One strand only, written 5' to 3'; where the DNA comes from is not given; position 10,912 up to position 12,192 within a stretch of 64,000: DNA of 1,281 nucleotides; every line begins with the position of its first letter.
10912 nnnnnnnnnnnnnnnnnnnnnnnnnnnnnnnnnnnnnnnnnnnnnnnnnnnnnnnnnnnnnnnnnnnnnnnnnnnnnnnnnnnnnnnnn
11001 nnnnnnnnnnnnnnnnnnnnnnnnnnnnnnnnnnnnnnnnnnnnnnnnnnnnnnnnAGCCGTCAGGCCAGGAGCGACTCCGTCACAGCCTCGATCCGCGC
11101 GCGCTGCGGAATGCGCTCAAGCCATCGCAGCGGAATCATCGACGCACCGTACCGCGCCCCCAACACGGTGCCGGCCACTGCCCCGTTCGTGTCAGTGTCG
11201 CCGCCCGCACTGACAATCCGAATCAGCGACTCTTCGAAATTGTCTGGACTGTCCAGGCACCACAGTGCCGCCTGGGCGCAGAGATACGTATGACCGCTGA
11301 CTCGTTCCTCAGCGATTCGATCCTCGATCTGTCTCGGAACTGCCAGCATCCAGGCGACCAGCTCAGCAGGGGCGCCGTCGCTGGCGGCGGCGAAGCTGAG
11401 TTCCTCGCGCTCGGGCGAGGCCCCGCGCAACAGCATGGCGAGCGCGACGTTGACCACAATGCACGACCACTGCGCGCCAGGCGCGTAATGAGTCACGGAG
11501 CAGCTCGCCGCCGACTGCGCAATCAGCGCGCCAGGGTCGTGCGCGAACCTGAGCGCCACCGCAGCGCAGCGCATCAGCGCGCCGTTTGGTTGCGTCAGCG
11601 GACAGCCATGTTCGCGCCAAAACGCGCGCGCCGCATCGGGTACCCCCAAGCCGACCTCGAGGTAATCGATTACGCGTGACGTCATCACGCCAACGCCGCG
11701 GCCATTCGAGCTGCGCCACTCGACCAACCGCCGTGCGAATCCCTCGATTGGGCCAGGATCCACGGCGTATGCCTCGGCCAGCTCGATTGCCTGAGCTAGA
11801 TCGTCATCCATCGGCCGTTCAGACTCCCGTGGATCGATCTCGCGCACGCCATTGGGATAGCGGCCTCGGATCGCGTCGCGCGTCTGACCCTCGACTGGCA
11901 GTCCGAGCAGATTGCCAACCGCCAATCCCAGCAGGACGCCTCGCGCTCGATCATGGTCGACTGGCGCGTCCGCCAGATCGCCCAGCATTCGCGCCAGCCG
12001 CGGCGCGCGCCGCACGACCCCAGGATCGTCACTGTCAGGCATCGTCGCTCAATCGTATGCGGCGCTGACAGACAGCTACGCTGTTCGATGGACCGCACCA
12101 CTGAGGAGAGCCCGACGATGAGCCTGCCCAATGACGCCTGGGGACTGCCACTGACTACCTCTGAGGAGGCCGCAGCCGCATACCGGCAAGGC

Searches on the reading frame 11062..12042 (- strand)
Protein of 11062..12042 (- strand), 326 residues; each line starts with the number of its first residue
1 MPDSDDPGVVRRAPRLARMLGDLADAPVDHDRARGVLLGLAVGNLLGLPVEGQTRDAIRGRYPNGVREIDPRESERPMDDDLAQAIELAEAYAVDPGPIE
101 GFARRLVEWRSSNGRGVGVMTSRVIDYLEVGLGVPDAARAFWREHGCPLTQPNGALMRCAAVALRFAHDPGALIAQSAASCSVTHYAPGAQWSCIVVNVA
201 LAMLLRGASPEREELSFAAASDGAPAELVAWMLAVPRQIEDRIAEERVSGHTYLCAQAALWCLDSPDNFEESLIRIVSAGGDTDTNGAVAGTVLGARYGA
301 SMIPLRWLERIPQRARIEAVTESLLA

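Call 7: search_protein_families(library=pfam, proteins=[window:11062-12042:-])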
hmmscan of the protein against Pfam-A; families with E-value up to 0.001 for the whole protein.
window:11062-12042:- (326 aa): 1 family
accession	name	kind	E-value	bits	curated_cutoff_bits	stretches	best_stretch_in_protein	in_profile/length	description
PF03747.19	ADP_ribosyl_GH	-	1.8e-55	189.1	26.2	1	35-305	1-286/287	ADP-ribosylglycohydrolase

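Call 8: search_protein_families(library=ncbifam, proteins=[window:11062-12042:-])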
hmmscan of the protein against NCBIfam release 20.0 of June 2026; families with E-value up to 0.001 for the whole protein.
window:11062-12042:- (326 aa): 2 families
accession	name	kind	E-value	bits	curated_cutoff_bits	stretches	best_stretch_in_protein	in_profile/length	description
NF041672.1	ADPriboarghdlase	equivalog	3.5e-26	91.8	490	1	28-324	65-355/361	ADP-ribosylarginine hydrolase Tri1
TIGR02662.1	dinitro_DRAG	equivalog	1.2e-23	83.7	337.05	1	30-316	2-272/287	ADP-ribosyl-[dinitrogen reductase] hydrolase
